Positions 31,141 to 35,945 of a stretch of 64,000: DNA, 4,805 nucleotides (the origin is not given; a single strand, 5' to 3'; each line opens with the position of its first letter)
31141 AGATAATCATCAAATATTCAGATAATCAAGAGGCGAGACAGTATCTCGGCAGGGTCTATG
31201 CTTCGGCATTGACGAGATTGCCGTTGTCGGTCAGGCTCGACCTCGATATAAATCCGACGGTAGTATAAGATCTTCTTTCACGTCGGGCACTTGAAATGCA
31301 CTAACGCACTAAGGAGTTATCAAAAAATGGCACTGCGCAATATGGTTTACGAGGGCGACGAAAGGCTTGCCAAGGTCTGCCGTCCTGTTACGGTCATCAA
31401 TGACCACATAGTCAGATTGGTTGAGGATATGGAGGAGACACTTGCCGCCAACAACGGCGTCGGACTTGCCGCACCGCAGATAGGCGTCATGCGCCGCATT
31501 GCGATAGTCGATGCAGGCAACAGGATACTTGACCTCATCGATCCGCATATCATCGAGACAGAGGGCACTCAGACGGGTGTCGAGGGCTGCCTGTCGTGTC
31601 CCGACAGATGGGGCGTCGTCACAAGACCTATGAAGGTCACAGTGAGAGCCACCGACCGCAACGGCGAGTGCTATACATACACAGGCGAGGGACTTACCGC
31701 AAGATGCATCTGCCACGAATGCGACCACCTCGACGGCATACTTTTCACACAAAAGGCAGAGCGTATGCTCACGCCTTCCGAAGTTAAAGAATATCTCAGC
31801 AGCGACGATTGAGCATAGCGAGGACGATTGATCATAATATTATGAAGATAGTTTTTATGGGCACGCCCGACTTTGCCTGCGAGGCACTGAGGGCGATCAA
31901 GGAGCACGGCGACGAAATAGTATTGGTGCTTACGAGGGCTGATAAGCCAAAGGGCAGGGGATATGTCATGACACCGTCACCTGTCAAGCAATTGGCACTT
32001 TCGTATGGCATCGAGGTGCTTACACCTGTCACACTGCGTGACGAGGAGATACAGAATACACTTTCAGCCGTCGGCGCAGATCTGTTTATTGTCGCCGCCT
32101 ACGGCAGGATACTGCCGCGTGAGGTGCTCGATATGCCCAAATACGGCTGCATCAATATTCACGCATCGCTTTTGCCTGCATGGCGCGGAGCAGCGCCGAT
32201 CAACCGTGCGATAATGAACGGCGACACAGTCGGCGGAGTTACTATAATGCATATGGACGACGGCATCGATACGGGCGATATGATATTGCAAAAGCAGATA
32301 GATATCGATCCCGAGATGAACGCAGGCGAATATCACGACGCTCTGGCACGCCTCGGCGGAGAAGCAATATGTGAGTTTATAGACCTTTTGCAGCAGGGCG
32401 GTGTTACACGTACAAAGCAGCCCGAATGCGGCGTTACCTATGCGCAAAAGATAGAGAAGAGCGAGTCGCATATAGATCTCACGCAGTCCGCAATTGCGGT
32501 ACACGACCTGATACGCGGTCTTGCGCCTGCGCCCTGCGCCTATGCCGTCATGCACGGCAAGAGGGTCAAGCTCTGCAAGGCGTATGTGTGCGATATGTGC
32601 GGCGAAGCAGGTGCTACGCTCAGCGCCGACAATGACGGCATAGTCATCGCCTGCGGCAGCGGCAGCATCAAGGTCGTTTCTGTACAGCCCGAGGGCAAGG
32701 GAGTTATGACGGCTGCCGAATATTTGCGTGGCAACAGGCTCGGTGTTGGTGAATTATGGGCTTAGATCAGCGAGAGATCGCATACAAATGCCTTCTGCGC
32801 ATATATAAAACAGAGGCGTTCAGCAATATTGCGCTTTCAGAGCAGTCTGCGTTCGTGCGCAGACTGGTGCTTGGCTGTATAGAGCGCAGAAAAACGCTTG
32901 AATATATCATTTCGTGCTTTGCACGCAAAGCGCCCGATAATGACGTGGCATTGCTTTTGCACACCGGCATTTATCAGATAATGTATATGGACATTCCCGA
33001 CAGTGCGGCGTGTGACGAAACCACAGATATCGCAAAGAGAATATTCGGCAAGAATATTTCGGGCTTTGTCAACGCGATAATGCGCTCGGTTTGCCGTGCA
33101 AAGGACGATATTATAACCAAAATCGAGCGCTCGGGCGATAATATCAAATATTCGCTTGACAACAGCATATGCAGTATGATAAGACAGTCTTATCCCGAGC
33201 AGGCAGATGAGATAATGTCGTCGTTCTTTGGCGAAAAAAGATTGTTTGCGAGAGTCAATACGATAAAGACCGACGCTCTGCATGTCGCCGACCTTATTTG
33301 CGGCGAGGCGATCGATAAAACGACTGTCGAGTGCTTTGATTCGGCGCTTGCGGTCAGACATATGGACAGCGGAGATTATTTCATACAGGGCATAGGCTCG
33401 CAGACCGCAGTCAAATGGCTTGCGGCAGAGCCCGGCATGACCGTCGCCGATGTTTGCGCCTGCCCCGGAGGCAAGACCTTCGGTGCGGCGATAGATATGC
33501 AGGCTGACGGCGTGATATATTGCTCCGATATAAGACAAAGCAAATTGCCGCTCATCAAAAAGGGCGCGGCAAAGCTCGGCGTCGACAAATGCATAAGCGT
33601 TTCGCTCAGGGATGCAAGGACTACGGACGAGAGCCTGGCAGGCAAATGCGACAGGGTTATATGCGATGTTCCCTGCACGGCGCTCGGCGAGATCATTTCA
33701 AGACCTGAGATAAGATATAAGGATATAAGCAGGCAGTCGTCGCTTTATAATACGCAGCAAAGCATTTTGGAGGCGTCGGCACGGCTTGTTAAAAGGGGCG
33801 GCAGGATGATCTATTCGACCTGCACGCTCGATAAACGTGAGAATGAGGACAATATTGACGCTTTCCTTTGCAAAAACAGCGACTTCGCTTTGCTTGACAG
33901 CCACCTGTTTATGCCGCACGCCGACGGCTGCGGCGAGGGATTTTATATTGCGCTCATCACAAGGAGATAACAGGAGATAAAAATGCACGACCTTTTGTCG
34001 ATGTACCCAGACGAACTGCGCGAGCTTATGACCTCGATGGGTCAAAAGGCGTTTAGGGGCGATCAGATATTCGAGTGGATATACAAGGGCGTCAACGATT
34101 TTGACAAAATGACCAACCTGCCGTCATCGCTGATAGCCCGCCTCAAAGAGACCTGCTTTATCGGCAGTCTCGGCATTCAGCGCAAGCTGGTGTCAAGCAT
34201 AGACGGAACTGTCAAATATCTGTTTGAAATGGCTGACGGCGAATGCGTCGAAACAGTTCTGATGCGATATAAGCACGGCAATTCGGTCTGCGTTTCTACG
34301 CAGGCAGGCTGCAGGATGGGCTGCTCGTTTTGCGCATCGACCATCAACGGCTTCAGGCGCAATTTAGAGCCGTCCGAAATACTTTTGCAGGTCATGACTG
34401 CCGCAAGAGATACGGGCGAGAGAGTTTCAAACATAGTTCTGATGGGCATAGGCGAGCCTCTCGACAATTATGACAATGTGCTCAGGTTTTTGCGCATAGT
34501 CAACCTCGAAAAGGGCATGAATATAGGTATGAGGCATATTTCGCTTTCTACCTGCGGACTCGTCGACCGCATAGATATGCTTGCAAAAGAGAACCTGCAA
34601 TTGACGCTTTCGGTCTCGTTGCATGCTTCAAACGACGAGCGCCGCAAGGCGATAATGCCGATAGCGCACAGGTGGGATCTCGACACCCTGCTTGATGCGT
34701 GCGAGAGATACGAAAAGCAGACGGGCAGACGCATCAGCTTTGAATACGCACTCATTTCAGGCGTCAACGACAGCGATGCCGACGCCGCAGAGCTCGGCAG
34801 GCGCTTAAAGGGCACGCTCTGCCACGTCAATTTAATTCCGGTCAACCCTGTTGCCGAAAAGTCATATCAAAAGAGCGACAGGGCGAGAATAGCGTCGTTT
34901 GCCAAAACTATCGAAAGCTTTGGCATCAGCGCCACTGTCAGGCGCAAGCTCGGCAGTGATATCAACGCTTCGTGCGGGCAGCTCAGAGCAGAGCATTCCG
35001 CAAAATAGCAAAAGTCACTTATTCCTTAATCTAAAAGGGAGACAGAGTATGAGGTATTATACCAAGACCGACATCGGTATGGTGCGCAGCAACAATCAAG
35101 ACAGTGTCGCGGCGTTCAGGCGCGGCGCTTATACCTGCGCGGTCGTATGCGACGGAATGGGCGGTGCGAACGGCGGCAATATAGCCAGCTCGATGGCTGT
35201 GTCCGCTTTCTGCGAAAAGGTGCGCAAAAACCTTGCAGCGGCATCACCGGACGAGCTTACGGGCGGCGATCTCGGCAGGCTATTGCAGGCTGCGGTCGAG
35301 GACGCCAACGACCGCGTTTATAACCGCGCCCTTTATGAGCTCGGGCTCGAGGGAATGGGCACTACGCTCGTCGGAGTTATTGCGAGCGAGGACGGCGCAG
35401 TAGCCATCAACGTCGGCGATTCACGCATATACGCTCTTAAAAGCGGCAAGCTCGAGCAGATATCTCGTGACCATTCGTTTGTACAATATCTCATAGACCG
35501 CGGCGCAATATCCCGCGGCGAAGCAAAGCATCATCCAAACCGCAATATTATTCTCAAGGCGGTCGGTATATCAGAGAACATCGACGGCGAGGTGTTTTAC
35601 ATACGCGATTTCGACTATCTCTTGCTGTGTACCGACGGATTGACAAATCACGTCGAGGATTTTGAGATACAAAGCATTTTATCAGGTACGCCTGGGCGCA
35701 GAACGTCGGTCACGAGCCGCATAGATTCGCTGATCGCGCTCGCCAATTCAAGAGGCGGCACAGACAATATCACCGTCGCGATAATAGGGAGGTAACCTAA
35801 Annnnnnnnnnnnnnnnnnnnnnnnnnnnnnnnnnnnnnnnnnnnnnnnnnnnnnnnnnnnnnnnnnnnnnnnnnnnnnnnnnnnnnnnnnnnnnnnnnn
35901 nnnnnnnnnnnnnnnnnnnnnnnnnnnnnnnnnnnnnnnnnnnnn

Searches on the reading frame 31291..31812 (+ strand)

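Call 71: search_protein_families(library=pfam, max_evalue=0.00001, proteins=[window:31291-31812:+])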
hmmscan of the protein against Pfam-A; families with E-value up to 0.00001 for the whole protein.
window:31291-31812:+ (173 aa): 1 family
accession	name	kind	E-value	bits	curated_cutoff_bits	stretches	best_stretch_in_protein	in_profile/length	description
PF01327.26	Pep_deformylase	-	3.7e-42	144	22.8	1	17-158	3-152/156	Polypeptide deformylase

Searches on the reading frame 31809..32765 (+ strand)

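Call 71: search_protein_families(library=pfam, max_evalue=0.00001, proteins=[window:31809-32765:+])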
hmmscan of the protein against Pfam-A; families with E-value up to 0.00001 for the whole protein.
window:31809-32765:+ (318 aa): 2 families
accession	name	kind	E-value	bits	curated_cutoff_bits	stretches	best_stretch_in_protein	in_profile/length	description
PF00551.24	Formyl_trans_N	-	1.2e-47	162.4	26.1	1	12-189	1-179/181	Formyl transferase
PF02911.23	Formyl_trans_C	-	6.6e-25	87.6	21.1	1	214-309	1-99/100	Formyl transferase, C-terminal domain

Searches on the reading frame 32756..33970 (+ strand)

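Call 71: search_protein_families(library=pfam, max_evalue=0.00001, proteins=[window:32756-33970:+])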
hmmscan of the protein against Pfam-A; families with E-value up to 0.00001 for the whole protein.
window:32756-33970:+ (404 aa): 2 families
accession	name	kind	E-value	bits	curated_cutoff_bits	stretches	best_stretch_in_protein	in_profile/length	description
PF01189.24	Methyltr_RsmB-F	-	4e-33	115.2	27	1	220-396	2-179/199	16S rRNA methyltransferase RsmB/F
PF01029.23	NusB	-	3.6e-20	73.2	23.1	1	5-113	3-132/133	NusB family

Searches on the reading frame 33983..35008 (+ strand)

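Call 71: search_protein_families(library=pfam, max_evalue=0.00001, proteins=[window:33983-35008:+])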
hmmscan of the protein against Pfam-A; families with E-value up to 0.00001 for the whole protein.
window:33983-35008:+ (341 aa): 2 families
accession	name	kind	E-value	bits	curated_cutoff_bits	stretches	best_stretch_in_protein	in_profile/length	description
PF04055.27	Radical_SAM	-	3e-18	67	29.5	1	105-270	2-164/166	Radical SAM superfamily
PF21016.3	RlmN_N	-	3.5e-16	59.1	24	1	3-60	2-60/60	Ribosomal RNA large subunit methyltransferase N-terminal domain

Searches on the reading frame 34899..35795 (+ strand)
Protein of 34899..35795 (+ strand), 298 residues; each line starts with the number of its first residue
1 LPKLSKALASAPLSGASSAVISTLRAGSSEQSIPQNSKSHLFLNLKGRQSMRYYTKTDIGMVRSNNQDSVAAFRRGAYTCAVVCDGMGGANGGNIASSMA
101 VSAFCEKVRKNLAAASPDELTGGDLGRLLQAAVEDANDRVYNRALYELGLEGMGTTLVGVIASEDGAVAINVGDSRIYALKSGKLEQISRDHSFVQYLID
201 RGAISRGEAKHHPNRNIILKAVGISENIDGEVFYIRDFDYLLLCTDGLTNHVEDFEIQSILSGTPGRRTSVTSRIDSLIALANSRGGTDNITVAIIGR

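Call 71: search_protein_families(library=pfam, max_evalue=0.00001, proteins=[window:34899-35795:+])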
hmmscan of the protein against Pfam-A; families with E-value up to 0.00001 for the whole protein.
window:34899-35795:+ (298 aa): 1 family
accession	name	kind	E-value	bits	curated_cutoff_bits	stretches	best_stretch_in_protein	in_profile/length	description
PF13672.11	PP2C_2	-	6.4e-19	68.8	24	1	64-254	10-180/209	Protein phosphatase 2C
